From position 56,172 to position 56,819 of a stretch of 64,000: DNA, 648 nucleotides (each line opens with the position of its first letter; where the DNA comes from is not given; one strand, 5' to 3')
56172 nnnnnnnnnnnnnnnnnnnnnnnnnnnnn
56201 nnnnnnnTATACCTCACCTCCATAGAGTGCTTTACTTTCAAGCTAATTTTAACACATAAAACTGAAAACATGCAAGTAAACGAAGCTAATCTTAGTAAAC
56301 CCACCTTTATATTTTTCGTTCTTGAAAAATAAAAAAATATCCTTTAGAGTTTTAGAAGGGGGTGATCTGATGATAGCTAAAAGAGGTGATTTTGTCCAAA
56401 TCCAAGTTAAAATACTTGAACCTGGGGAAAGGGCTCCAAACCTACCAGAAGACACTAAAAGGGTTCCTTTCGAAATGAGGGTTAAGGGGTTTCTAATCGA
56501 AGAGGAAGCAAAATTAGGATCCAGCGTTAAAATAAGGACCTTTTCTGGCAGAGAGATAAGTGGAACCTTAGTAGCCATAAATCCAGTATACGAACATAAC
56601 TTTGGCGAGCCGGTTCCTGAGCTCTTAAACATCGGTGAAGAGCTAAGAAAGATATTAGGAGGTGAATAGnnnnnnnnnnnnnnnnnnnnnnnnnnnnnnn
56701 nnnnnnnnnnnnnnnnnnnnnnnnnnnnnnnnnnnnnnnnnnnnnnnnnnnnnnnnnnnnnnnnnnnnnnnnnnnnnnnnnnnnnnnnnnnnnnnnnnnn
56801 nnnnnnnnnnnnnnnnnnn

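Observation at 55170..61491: Orphan ortAB (2-amino-4-ketopentanoate thiolase) + gdh module inserted inside a TRAP transporter operon, without the rest of the ornithine fermentation pathway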

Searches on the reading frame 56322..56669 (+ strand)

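Call 3: search_protein_families(library=pfam, proteins=[window:56322-56669:+])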
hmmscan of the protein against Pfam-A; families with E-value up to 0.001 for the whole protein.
window:56322-56669:+ (115 aa): 1 family
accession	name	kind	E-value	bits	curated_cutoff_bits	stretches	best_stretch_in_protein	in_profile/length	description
PF22010.2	OrtA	-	2.4e-37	127.2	27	1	19-112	2-94/94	AKP thiolase subunit OrtA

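Call 4: search_protein_families(library=ncbifam, proteins=[window:56322-56669:+])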
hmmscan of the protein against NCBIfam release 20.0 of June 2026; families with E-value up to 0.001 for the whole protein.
window:56322-56669:+ (115 aa): 1 family
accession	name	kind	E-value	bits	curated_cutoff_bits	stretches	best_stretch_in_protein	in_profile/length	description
NF040739.1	ornith_OrtA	equivalog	9e-39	131.5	70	1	19-112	1-93/93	2-amino-4-oxopentanoate thiolase subunit OrtA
